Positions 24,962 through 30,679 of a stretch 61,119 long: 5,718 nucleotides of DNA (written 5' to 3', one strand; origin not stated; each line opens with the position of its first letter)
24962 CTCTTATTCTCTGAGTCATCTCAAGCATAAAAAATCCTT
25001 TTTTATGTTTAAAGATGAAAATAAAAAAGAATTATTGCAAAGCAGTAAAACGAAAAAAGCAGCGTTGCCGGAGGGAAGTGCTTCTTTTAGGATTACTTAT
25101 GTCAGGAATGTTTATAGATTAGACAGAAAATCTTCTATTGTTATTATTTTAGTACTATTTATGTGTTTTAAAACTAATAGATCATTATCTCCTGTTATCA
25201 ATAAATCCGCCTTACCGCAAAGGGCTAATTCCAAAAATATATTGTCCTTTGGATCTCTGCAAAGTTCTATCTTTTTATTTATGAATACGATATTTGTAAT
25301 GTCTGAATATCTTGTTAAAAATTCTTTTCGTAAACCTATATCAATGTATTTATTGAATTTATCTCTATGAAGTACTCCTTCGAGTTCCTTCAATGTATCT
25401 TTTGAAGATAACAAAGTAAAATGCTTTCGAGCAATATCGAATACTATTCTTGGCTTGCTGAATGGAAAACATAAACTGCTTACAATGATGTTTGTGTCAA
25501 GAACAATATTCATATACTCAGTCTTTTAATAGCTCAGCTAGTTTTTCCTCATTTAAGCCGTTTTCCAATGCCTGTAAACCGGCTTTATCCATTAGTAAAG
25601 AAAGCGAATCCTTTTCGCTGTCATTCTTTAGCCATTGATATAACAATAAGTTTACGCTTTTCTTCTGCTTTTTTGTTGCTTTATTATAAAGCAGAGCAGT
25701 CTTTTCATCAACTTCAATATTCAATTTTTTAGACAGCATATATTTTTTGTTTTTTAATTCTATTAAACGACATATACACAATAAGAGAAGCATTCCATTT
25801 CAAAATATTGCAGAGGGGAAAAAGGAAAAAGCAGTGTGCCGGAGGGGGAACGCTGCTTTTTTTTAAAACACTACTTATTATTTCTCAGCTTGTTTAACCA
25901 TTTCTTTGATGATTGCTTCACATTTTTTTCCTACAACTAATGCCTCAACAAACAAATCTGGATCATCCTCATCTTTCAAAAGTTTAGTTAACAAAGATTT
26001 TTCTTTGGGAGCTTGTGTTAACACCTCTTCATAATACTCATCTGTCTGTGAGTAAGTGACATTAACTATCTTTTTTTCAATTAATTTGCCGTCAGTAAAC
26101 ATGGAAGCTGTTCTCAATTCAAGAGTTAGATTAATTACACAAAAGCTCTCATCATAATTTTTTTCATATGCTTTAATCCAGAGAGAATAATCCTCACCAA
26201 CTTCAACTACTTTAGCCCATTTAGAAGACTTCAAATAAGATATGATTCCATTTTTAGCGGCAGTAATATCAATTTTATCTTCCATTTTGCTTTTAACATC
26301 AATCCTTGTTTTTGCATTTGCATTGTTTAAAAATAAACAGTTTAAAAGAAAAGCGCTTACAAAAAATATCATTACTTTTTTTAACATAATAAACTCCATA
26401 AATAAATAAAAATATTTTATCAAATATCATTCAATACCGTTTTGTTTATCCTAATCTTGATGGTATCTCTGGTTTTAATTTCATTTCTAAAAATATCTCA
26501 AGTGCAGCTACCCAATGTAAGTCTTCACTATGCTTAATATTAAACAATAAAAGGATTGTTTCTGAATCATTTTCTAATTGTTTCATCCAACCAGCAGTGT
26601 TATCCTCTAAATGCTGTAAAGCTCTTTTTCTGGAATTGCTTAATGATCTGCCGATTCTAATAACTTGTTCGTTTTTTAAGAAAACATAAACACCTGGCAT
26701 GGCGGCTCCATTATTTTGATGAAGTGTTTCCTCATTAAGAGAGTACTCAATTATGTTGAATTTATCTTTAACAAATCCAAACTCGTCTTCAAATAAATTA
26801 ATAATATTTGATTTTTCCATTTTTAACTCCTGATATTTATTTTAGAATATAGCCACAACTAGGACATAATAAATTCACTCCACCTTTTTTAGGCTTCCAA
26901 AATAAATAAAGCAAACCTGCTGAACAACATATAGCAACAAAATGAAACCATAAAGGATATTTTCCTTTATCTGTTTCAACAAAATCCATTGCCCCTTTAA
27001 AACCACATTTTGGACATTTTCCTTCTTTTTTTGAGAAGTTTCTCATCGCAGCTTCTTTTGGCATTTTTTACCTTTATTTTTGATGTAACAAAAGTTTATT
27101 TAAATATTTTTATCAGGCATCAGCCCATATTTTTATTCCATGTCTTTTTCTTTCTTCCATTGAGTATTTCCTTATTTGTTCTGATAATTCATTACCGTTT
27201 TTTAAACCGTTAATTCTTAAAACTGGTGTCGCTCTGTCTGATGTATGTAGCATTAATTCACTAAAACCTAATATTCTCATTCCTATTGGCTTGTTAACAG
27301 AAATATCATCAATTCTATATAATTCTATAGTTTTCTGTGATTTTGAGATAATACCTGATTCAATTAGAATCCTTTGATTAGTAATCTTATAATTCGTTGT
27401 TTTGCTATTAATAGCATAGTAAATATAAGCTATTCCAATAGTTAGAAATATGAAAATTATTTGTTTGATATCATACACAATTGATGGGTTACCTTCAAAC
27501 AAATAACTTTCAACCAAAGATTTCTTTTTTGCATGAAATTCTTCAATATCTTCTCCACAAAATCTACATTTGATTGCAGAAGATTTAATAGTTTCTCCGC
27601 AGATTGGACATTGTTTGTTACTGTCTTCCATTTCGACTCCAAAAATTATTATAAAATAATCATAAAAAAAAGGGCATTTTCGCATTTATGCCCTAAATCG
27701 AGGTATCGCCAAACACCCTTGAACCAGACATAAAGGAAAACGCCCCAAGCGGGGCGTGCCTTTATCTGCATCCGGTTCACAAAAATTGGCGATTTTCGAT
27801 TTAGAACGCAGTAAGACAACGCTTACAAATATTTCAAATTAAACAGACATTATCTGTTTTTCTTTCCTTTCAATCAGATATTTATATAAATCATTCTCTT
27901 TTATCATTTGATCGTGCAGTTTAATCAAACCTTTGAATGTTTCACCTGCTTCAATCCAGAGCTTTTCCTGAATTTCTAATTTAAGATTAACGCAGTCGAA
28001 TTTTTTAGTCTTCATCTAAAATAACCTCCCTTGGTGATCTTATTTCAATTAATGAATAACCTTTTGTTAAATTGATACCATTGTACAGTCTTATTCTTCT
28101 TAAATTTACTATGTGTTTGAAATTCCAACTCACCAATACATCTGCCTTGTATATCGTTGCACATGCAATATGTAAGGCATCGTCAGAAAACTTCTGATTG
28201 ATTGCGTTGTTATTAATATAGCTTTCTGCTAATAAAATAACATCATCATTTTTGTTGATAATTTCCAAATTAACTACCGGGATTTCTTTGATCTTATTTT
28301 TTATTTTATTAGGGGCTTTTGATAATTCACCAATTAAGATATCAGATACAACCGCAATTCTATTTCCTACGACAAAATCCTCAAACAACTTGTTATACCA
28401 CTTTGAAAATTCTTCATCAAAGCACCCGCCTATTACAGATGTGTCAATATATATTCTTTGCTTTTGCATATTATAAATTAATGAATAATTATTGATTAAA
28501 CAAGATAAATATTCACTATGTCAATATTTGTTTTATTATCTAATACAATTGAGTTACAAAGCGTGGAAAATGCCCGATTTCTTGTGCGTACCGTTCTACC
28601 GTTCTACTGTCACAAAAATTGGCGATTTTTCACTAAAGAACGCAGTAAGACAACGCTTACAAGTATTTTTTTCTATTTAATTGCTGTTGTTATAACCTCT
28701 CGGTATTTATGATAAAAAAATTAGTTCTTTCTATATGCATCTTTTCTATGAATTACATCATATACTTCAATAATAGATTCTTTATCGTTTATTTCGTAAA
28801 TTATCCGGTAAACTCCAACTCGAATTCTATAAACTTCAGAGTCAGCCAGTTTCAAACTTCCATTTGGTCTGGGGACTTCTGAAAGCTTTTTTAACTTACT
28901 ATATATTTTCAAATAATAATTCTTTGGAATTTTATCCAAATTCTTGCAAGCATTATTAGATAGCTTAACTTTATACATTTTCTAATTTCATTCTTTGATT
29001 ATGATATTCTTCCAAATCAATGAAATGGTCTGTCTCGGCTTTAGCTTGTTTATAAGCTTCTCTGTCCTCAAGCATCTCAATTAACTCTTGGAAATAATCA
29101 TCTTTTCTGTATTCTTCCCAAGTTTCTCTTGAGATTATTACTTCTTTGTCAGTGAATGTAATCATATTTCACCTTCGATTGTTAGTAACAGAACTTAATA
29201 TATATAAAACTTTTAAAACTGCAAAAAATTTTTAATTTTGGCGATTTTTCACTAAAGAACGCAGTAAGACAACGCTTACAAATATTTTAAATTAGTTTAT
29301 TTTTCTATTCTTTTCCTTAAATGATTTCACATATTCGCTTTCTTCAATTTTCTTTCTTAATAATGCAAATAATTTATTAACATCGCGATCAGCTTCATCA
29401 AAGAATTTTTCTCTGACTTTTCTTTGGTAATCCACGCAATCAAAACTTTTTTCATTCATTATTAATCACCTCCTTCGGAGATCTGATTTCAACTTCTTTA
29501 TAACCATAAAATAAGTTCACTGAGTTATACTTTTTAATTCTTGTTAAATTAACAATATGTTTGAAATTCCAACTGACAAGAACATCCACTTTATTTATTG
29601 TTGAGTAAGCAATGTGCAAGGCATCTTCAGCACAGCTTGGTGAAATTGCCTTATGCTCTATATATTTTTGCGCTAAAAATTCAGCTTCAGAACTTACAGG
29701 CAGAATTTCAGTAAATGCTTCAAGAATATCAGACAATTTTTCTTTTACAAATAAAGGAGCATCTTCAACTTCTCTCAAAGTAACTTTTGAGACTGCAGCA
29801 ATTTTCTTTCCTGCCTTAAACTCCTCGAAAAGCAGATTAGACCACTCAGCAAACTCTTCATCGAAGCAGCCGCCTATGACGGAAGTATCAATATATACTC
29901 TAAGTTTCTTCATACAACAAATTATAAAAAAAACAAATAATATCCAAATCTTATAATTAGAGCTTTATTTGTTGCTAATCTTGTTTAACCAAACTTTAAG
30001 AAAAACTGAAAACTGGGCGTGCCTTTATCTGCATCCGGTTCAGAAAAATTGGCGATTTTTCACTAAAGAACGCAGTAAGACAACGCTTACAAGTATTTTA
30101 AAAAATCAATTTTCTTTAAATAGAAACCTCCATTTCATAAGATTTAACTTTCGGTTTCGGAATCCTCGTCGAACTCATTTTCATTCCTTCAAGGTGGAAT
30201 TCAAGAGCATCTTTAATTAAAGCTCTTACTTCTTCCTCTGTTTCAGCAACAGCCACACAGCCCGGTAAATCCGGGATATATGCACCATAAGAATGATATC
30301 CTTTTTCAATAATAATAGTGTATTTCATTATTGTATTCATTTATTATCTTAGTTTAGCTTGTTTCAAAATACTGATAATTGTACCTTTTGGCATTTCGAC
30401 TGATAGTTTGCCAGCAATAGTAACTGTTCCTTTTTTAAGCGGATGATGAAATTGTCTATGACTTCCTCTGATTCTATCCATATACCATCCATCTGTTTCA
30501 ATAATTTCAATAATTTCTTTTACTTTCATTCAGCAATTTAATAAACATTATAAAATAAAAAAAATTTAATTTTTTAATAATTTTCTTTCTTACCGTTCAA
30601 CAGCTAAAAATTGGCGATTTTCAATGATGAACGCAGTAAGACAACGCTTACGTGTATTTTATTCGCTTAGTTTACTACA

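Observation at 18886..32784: Integron-like cassette array: 16 toxin-antitoxin modules plus other small cassettes, each bounded by one of two conserved repeat families, with no recombinase in the window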

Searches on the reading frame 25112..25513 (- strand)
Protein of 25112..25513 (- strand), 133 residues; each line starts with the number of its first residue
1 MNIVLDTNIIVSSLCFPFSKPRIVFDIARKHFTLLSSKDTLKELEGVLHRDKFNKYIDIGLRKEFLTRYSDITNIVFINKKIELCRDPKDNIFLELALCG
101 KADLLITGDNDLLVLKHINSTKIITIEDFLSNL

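Call 8: search_protein_families(library=pfam, max_evalue=0.01, proteins=[window:25112-25513:-])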
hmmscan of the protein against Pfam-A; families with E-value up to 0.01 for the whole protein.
window:25112-25513:- (133 aa): 2 families
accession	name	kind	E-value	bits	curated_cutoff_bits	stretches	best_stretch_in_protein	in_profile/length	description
PF13470.12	PIN_3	-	1.6e-20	74.5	27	1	3-110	2-114/115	PIN domain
PF01850.27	PIN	-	0.00087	20.3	23.6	1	3-113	1-115/120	PIN domain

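Call 33: find_encoding_contigs(protein=window:25112-25513:-, flank=10000, max_places=10)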
Protein window:25112-25513:- (133 aa): 2 contigs read that carry it; 1 place shown.
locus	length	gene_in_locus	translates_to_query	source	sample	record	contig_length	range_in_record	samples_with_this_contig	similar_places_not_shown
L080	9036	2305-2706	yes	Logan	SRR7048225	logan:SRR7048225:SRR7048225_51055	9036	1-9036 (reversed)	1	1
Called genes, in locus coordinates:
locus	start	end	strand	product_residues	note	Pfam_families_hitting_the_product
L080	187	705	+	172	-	PF13248:Zn_ribbon_3 (weak), PF03703:bPH_2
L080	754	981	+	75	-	-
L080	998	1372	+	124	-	-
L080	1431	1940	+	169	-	-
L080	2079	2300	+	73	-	-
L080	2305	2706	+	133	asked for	PF13470:PIN_3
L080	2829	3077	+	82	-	-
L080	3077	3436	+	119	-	PF01850:PIN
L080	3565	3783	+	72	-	-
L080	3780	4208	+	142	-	PF01850:PIN (weak)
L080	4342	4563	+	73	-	-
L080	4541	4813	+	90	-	PF05016:ParE_toxin, PF06769:YoeB_toxin (weak)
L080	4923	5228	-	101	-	PF05016:ParE_toxin (weak)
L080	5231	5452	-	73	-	-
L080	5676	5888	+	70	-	PF15919:HicB_lk_antitox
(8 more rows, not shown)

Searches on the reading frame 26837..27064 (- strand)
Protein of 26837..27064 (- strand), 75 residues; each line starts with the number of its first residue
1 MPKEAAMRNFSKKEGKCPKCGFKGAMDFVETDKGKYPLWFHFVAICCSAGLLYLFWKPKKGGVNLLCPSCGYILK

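Call 8: search_protein_families(library=pfam, max_evalue=0.01, proteins=[window:26837-27064:-])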
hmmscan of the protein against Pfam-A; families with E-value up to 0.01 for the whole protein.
window:26837-27064:- (75 aa): 3 families
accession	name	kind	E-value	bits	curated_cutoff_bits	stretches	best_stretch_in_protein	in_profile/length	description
PF23903.1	Phage_zn_bind_2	-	0.001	19.4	27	1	9-23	26-40/44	Phage zinc binding domain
PF22415.1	PSV_ORF131-like_dom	-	0.0012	19.2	27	1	14-36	22-45/80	PSV_Hypothetical protein ORF131-like domain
PF07754.17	HVO_2753_ZBP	-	0.0082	16.4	33.2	0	57-72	9-24/46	Small zinc finger protein HVO_2753-like, Zn-binding pocket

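Call 99: search_protein_families(library=padloc, max_evalue=0.001, proteins=[window:26837-27064:-])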
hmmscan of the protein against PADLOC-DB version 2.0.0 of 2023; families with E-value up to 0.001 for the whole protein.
window:26837-27064:- (75 aa): 0 families

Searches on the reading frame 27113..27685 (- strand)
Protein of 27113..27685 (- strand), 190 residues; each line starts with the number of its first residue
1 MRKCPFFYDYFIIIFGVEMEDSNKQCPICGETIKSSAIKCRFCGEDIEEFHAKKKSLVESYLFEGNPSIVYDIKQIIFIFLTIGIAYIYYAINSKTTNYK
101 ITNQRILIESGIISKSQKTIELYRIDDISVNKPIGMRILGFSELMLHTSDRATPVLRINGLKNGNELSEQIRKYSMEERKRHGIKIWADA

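Call 8: search_protein_families(library=pfam, max_evalue=0.01, proteins=[window:27113-27685:-])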
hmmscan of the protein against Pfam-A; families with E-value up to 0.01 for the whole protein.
window:27113-27685:- (190 aa): 5 families
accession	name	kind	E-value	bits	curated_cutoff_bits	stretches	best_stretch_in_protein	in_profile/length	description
PF03703.20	bPH_2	-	2.7e-13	50.4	22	1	95-171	2-78/78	Bacterial PH domain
PF13248.11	Zn_ribbon_3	-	7.4e-06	25.7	27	1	23-47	2-26/26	zinc-ribbon domain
PF10571.15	UPF0547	-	0.0004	20.9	29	1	24-44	1-21/26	Uncharacterised protein family UPF0547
PF12773.13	DZR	-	0.0097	16.5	27.3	0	18-48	7-35/45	Double zinc ribbon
PF13240.11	Zn_Ribbon_1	-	0.0099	16.1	25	0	16-30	6-20/23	zinc-ribbon domain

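Call 99: search_protein_families(library=padloc, max_evalue=0.001, proteins=[window:27113-27685:-])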
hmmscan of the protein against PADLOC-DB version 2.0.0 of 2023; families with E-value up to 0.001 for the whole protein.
window:27113-27685:- (190 aa): 0 families

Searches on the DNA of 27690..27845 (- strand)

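Call 88: search_dna_similar(query=window:27690-27845:-, collection=plasmids, mode=distant, max_evalue=0.01, max_rows=10)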
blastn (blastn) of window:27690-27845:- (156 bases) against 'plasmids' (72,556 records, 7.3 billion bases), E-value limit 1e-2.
No match.

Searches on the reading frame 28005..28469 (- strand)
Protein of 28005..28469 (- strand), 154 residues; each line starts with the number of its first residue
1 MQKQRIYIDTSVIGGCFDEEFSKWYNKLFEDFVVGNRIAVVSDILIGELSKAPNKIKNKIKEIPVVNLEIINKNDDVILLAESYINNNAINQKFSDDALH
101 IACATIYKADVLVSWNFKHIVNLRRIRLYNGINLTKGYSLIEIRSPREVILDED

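Call 8: search_protein_families(library=pfam, max_evalue=0.01, proteins=[window:28005-28469:-])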
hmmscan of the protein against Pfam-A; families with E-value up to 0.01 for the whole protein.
window:28005-28469:- (154 aa): 1 family
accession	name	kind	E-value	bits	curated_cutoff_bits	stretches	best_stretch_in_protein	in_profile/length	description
PF01850.27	PIN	-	0.00018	22.5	23.6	1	6-112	1-108/120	PIN domain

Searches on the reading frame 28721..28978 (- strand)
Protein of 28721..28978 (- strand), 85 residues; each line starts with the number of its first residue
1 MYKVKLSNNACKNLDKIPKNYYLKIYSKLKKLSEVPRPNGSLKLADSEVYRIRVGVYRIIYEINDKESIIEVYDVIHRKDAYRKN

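Call 8: search_protein_families(library=pfam, max_evalue=0.01, proteins=[window:28721-28978:-])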
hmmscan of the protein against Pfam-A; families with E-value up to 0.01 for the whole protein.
window:28721-28978:- (85 aa): 1 family
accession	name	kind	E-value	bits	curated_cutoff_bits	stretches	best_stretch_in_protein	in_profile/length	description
PF05016.21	ParE_toxin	-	2.8e-11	44.3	23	1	4-82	1-89/89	ParE toxin of type II toxin-antitoxin system, parDE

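Call 34: find_encoding_contigs(protein=window:28721-28978:-, flank=10000, max_places=10)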
Protein window:28721-28978:- (85 aa): no gene with exactly this product is on record in the collection.

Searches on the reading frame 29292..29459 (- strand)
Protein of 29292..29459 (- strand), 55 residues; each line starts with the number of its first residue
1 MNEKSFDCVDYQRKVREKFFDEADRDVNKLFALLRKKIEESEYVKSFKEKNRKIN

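Call 11: search_protein_families(library=pfam, max_evalue=0.01, proteins=[window:29292-29459:-])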
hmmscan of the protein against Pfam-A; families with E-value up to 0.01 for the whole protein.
window:29292-29459:- (55 aa): 0 families

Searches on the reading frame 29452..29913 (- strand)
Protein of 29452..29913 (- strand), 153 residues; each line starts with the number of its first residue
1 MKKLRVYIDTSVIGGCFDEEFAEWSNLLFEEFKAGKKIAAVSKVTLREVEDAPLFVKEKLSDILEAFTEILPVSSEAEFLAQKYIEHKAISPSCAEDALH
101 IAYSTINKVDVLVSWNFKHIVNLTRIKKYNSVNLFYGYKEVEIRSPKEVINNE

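Call 11: search_protein_families(library=pfam, max_evalue=0.01, proteins=[window:29452-29913:-])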
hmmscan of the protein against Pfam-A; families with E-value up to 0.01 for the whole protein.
window:29452-29913:- (153 aa): 1 family
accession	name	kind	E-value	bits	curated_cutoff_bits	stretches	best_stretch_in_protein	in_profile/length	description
PF16285.10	DUF4931_N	-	0.0033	17.9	24.1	1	51-137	19-102/124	Domain of unknown function (DUF4931) N-terminal domain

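Call 99: search_protein_families(library=padloc, max_evalue=0.001, proteins=[window:29452-29913:-])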
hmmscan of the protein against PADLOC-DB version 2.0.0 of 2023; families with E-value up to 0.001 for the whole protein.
window:29452-29913:- (153 aa): 0 families

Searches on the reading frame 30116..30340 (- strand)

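Call 11: search_protein_families(library=pfam, max_evalue=0.01, proteins=[window:30116-30340:-])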
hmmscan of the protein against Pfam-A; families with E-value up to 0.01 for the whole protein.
window:30116-30340:- (74 aa): 2 families
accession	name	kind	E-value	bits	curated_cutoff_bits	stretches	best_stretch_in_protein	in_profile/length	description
PF15919.11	HicB_lk_antitox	-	2.3e-11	44.4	27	1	7-64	1-59/123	HicB_like antitoxin of bacterial toxin-antitoxin system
PF21748.3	UPF0150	-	5e-05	23.6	27.3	1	16-49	19-52/64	UPF0150-like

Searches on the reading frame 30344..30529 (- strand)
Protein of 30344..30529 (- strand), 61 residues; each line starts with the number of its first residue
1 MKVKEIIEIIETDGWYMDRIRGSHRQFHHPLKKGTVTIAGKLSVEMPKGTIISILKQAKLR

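Call 11: search_protein_families(library=pfam, max_evalue=0.01, proteins=[window:30344-30529:-])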
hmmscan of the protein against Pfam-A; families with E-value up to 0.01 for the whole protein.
window:30344-30529:- (61 aa): 1 family
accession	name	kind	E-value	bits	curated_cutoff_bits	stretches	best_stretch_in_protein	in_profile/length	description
PF07927.17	HicA_toxin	-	1.5e-17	63.8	27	1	4-60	2-58/58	HicA toxin of bacterial toxin-antitoxin,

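Call 35: find_encoding_contigs(protein=window:30344-30529:-, flank=10000, max_places=10)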
Protein window:30344-30529:- (61 aa): 4 contigs read that carry it; 3 places shown.
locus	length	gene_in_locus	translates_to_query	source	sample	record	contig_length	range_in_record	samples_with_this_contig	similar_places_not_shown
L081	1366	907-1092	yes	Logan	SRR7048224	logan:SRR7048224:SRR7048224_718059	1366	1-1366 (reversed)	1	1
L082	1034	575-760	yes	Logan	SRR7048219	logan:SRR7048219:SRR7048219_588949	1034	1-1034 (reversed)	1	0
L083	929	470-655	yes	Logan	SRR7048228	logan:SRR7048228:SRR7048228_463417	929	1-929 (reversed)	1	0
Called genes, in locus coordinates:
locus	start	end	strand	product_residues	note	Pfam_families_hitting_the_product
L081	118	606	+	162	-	PF01850:PIN (weak)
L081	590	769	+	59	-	-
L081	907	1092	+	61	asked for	PF07927:HicA_toxin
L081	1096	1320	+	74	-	PF15919:HicB_lk_antitox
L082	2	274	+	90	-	?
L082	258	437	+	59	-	-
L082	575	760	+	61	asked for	PF07927:HicA_toxin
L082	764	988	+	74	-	PF15919:HicB_lk_antitox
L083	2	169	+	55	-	?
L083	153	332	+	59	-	-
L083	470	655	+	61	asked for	PF07927:HicA_toxin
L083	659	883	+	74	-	PF15919:HicB_lk_antitox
